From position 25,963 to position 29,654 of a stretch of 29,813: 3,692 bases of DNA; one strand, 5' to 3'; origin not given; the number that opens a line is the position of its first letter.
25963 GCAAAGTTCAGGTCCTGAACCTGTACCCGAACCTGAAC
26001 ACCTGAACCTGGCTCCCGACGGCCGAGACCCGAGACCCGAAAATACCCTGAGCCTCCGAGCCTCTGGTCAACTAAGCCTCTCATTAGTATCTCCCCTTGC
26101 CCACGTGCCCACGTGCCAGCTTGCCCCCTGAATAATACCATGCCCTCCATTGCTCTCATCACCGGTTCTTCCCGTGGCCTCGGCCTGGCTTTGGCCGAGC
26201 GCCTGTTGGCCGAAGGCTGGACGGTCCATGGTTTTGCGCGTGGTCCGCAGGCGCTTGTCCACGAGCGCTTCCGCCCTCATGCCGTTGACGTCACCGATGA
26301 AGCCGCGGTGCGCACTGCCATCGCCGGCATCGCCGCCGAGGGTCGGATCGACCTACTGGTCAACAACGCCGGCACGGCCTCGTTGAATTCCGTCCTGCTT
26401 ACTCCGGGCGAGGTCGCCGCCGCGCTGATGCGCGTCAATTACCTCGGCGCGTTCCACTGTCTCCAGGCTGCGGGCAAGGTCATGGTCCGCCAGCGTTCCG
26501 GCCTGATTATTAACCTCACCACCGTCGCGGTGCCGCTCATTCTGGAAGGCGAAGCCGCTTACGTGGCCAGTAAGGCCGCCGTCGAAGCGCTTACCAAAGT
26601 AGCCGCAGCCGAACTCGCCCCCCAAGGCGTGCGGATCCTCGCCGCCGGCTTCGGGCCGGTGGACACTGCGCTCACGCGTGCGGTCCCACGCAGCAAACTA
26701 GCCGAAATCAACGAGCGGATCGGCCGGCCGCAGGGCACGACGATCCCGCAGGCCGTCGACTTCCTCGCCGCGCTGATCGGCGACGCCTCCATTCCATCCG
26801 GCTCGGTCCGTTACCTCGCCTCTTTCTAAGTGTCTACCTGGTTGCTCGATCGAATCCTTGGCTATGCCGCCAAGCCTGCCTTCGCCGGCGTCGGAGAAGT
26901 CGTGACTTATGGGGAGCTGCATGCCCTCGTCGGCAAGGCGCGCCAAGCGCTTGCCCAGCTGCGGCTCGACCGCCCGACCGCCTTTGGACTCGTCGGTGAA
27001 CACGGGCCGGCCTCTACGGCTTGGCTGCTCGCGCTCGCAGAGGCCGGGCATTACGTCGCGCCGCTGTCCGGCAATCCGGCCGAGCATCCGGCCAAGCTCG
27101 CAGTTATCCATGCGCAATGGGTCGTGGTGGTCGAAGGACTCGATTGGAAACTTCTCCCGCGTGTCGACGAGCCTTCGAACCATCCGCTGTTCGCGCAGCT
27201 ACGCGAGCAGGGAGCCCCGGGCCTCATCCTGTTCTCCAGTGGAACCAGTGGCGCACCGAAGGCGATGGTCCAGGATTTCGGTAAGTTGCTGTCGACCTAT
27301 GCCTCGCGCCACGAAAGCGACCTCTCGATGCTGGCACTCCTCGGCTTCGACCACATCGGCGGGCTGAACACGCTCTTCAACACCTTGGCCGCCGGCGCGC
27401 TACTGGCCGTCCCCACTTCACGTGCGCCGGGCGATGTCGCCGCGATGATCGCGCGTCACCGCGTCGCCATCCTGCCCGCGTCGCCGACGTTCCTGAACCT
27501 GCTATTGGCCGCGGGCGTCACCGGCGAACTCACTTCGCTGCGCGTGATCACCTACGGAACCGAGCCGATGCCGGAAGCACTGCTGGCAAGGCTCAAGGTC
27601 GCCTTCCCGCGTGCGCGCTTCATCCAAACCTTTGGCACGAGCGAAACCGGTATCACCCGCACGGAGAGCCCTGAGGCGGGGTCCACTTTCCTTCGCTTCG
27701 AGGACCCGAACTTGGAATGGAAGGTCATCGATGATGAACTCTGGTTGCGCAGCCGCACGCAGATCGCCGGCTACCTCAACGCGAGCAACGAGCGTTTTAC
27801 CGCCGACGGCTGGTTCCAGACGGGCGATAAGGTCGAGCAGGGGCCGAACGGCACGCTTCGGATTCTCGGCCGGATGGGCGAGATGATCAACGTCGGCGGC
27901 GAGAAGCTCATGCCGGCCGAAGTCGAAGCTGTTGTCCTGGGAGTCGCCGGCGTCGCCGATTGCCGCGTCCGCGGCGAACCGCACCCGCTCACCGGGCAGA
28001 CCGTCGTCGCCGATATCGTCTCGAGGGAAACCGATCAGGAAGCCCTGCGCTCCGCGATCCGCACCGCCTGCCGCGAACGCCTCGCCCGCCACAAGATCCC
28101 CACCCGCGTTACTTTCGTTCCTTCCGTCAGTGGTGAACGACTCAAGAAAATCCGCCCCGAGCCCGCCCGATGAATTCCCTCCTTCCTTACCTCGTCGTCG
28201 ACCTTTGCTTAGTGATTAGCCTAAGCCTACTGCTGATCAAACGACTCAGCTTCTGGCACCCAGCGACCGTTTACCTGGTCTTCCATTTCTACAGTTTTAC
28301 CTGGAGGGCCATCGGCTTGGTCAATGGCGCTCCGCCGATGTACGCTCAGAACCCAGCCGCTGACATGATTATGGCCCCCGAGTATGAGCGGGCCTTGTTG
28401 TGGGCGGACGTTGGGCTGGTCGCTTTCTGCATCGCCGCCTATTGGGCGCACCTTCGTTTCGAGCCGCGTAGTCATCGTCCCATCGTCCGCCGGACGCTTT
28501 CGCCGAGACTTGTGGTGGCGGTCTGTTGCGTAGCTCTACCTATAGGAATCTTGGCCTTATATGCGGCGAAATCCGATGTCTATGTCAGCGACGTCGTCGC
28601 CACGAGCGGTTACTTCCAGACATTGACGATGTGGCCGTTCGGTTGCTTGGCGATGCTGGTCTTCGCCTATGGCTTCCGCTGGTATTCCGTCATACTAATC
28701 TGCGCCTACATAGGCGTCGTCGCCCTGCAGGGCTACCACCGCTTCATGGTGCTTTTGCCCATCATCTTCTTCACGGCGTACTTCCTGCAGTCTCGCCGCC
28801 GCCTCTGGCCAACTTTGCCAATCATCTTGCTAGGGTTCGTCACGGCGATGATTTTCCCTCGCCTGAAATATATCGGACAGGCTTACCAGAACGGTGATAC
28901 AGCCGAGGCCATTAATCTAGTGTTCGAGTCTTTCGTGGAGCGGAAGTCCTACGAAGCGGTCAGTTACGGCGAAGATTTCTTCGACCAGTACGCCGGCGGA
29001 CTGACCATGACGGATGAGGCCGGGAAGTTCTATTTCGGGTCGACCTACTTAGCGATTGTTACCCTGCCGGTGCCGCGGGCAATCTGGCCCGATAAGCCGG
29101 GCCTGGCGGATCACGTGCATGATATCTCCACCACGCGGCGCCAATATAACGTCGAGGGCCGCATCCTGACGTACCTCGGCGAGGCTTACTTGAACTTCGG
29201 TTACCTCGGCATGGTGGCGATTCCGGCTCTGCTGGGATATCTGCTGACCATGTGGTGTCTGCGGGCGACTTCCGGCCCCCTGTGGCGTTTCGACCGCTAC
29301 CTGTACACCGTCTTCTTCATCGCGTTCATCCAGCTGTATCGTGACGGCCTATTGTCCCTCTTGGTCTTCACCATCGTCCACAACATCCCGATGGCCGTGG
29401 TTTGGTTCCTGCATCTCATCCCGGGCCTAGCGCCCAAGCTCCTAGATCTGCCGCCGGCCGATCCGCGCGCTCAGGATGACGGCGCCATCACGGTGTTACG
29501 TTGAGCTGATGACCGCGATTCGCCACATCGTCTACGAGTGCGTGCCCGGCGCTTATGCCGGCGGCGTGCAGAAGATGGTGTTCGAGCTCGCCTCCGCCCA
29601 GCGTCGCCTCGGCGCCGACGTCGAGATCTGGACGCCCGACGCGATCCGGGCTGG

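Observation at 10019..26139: Polysaccharide operon whose every large intergenic gap is a modular, orientation-locked repeat cassette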

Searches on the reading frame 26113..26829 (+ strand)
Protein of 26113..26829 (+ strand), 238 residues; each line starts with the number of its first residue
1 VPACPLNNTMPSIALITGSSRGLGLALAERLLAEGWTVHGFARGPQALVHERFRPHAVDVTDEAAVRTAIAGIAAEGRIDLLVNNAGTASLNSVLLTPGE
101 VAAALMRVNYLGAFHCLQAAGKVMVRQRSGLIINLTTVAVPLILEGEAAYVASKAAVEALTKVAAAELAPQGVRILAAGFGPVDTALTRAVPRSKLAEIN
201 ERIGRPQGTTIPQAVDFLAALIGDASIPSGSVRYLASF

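Call 8: search_protein_families(library=pfam, proteins=[window:26113-26829:+])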
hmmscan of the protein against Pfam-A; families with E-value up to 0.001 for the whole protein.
window:26113-26829:+ (238 aa): 4 families
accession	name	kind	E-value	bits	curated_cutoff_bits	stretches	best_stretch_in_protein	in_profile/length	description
PF00106.31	adh_short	-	7e-38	130.5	26.6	1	13-192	2-191/195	short chain dehydrogenase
PF13561.12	adh_short_C2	-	3.8e-32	112.2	27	1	20-224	5-219/236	Enoyl-(Acyl carrier protein) reductase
PF01370.27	Epimerase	-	2.9e-07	30.6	20.9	1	14-126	1-108/240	NAD dependent epimerase/dehydratase family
PF13460.12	NAD_binding_10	-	0.00098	19.5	27.2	0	18-74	1-62/184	NAD(P)H-binding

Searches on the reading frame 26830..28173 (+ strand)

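Call 8: search_protein_families(library=pfam, proteins=[window:26830-28173:+])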
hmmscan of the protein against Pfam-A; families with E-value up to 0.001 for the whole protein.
window:26830-28173:+ (447 aa): 2 families
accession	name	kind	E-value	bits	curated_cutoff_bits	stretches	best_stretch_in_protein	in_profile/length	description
PF00501.34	AMP-binding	-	3.4e-31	108.8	29.9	1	12-303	8-359/384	AMP-binding enzyme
PF13193.12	AMP-binding_C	-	8.8e-12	46.2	24.5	1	364-434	1-70/76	AMP-binding enzyme C-terminal domain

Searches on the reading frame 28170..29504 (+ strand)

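Call 8: search_protein_families(library=pfam, proteins=[window:28170-29504:+])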
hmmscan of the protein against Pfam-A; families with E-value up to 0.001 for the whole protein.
window:28170-29504:+ (444 aa): 1 family
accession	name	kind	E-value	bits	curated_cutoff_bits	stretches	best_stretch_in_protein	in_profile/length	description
PF14296.11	O-ag_pol_Wzy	-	3.3e-05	23.2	26.6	1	111-414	137-460/468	O-antigen polysaccharide polymerase Wzy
